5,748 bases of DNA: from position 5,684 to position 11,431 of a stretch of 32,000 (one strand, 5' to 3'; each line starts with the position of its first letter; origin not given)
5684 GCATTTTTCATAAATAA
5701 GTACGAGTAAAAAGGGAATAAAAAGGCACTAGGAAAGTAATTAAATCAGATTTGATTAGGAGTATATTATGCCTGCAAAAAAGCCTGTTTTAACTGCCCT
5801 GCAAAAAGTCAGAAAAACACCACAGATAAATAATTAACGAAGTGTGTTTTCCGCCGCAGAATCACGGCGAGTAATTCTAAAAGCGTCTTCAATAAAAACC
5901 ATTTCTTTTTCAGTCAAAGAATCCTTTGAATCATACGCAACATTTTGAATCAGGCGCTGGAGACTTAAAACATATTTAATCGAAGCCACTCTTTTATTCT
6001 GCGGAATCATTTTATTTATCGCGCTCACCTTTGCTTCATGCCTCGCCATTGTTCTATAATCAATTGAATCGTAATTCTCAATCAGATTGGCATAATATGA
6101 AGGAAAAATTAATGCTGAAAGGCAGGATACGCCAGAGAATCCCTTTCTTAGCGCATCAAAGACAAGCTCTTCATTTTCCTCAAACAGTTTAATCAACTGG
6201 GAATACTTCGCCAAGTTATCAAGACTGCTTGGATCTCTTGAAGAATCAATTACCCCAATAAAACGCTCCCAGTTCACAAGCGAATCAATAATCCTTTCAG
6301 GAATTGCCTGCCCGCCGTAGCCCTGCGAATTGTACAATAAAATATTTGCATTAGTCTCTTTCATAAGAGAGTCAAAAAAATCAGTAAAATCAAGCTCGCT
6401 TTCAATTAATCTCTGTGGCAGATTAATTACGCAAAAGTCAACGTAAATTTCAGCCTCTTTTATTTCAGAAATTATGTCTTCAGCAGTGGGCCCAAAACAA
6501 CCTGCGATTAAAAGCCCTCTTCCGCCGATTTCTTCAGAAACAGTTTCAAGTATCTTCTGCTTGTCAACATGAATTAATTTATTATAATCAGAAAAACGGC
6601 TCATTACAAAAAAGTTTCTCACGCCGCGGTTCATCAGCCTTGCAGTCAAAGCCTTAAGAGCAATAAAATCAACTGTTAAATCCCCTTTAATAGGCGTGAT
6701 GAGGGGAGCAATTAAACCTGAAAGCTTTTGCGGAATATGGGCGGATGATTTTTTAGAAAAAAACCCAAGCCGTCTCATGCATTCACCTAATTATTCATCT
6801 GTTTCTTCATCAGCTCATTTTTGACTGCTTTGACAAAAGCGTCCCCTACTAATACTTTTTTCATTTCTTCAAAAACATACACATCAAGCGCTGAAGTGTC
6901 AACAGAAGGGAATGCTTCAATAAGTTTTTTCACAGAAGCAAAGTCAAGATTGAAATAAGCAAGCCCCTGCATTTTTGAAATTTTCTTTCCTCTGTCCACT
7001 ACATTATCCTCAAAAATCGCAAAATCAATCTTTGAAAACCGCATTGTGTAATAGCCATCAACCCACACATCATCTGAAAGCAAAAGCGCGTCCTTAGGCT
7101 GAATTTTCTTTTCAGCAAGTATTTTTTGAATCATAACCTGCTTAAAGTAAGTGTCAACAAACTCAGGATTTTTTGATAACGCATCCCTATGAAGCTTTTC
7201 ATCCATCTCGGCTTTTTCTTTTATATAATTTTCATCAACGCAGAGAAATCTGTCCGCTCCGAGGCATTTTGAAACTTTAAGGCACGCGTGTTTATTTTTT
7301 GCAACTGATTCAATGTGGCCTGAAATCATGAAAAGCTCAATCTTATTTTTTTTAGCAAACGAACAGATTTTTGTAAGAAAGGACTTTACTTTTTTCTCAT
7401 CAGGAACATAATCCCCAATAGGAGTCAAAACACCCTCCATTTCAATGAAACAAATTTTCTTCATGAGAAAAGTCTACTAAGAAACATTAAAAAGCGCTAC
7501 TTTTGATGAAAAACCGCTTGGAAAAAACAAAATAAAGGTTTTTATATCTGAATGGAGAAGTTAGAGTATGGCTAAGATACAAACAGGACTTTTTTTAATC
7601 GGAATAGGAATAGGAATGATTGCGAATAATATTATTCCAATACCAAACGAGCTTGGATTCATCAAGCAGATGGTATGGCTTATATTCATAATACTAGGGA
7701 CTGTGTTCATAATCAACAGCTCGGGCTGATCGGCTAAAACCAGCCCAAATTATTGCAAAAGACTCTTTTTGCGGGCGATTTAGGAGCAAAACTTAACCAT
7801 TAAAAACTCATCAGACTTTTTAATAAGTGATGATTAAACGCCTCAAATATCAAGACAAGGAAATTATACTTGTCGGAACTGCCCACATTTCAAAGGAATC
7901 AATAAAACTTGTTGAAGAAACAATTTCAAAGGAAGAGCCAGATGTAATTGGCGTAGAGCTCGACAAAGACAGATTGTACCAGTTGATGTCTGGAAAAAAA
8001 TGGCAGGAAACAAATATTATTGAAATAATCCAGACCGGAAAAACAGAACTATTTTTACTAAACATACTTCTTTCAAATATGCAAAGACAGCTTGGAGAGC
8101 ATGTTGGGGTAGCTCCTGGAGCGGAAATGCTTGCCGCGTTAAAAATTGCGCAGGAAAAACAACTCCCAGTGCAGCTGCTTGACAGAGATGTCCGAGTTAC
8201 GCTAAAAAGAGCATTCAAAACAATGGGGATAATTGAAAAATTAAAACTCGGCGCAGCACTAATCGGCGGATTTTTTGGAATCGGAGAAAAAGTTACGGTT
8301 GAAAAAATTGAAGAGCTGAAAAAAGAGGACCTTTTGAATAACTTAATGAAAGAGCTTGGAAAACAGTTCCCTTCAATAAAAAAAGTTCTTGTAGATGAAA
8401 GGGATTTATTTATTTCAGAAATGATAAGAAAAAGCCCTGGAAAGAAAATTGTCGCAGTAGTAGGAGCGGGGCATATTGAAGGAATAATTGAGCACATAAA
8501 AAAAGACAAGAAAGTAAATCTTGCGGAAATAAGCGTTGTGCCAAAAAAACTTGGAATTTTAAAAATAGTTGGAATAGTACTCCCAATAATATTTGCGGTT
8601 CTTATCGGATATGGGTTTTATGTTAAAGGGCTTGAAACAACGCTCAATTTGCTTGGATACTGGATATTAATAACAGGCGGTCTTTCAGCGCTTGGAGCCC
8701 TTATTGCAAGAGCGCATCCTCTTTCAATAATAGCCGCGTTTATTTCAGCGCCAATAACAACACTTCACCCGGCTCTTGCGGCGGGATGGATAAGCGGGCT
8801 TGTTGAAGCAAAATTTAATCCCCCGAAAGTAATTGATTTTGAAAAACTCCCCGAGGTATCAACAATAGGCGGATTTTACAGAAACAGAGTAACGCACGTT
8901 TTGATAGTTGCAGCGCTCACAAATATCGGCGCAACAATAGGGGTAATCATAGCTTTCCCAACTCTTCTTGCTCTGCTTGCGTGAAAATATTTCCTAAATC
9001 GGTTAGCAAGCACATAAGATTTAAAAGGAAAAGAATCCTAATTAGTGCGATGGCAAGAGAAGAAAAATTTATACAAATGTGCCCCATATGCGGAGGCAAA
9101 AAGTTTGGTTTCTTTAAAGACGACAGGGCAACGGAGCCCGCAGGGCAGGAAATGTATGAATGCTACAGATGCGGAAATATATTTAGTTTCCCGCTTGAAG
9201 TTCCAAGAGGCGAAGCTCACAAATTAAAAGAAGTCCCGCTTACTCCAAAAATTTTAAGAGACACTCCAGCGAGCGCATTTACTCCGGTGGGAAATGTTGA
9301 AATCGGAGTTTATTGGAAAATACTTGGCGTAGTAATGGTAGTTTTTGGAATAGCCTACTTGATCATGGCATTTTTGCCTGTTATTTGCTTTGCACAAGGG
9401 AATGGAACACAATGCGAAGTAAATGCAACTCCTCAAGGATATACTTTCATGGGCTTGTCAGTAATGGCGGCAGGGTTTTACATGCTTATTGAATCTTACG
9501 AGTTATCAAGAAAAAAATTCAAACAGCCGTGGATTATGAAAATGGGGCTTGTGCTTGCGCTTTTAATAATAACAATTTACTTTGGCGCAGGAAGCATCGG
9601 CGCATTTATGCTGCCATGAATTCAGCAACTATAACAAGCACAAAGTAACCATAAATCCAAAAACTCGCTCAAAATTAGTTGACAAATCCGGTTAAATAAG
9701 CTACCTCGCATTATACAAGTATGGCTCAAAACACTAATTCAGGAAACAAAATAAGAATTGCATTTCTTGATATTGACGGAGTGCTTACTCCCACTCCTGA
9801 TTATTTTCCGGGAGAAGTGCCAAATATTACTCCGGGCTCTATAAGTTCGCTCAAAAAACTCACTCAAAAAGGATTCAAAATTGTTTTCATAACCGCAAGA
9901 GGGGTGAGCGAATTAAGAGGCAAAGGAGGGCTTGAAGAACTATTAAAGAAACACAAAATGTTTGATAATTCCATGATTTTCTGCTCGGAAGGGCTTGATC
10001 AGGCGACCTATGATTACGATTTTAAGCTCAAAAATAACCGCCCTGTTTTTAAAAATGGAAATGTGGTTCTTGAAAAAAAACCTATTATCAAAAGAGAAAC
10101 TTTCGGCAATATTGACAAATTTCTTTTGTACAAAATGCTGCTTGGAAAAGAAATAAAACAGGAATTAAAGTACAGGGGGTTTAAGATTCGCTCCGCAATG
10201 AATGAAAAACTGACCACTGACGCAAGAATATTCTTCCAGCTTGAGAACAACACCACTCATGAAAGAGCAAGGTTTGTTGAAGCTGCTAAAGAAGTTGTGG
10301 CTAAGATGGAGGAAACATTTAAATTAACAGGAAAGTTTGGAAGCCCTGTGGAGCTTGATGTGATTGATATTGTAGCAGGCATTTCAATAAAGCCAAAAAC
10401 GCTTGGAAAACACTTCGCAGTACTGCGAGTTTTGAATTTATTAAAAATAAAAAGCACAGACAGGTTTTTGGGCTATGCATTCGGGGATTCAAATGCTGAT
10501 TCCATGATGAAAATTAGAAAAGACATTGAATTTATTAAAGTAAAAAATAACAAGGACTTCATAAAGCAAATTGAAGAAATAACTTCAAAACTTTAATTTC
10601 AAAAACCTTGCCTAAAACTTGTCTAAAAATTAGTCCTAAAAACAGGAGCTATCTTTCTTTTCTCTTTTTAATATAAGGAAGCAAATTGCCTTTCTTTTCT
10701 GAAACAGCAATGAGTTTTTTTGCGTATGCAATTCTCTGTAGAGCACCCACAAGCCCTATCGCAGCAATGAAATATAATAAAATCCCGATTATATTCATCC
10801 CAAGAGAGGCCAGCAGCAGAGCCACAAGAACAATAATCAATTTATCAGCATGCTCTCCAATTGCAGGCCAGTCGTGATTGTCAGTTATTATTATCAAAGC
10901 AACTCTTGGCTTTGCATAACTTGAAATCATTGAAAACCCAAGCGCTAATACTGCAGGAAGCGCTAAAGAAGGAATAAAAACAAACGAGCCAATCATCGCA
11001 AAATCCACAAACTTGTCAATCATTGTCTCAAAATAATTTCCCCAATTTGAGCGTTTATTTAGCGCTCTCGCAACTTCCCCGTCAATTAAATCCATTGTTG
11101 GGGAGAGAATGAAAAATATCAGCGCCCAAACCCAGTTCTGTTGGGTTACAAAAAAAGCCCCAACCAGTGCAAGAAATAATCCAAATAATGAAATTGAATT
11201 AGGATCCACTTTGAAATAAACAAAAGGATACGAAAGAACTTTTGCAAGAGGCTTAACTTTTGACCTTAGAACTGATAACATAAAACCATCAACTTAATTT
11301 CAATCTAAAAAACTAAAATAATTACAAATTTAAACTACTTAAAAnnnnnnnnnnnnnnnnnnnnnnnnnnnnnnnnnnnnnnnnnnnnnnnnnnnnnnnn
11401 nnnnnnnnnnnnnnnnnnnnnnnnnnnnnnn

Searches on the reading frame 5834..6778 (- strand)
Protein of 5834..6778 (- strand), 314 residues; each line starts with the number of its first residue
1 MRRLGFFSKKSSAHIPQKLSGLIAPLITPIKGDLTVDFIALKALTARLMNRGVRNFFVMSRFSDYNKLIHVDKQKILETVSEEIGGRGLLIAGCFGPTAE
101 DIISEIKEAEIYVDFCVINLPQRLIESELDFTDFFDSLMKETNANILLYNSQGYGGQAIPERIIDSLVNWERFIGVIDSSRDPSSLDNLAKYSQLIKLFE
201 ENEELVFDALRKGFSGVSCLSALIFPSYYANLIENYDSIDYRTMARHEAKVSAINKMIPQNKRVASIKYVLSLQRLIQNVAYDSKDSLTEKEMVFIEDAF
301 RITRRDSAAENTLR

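Call 14: search_protein_families(library=pfam, proteins=[window:5834-6778:-], max_evalue=0.001)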
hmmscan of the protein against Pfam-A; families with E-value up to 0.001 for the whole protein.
window:5834-6778:- (314 aa): 1 family
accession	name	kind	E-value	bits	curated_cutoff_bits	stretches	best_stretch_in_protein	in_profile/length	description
PF00701.28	DHDPS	-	2.4e-20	72.9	22.1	1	19-278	2-263/289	Dihydrodipicolinate synthetase family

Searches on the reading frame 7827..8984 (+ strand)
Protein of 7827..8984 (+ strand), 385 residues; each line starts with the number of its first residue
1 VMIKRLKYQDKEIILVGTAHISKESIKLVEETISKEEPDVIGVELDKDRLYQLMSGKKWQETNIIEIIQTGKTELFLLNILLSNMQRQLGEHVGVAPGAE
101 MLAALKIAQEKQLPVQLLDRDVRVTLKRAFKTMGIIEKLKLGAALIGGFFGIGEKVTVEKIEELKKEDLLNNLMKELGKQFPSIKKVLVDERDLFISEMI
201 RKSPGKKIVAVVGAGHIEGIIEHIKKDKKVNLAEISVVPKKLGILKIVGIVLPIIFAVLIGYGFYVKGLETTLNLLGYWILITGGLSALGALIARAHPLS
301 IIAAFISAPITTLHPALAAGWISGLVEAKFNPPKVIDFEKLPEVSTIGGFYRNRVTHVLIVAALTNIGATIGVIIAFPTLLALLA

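Call 14: search_protein_families(library=pfam, proteins=[window:7827-8984:+], max_evalue=0.001)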
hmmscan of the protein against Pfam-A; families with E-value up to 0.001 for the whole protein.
window:7827-8984:+ (385 aa): 1 family
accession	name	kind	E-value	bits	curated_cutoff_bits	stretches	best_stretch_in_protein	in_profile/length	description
PF01963.22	TraB_PrgY_gumN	-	2.4e-30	106.7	26.8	1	5-226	4-253/263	TraB/PrgY/gumN family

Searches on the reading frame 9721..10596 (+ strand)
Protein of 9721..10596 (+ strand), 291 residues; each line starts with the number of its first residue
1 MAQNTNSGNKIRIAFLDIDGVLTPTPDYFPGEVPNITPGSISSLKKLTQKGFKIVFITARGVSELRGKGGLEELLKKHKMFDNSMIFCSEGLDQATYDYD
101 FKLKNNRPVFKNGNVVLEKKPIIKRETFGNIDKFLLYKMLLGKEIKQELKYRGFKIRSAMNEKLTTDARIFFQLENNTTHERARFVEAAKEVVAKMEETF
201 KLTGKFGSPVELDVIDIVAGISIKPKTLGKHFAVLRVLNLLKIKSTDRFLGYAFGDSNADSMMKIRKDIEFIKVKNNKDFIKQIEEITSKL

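Call 5: search_protein_families(library=pfam, proteins=[window:9721-10596:+], max_evalue=0.01)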
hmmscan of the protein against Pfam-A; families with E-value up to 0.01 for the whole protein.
window:9721-10596:+ (291 aa): 2 families
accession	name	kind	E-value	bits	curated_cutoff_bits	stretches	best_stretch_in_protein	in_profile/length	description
PF24694.1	LNS2_PITM1-3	-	2.3e-06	28.1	27.7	1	16-102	3-84/124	PITM 1-3, LNS2 domain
PF08282.18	Hydrolase_3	-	0.00073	19.8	20.9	0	15-66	2-46/255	haloacid dehalogenase-like hydrolase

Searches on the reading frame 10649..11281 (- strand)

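Call 5: search_protein_families(library=pfam, proteins=[window:10649-11281:-], max_evalue=0.01)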
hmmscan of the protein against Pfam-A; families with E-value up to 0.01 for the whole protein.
window:10649-11281:- (210 aa): 1 family
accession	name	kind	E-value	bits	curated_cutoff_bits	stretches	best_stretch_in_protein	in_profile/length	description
PF01066.26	CDP-OH_P_transf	-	5.7e-13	50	22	1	27-160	4-135/152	CDP-alcohol phosphatidyltransferase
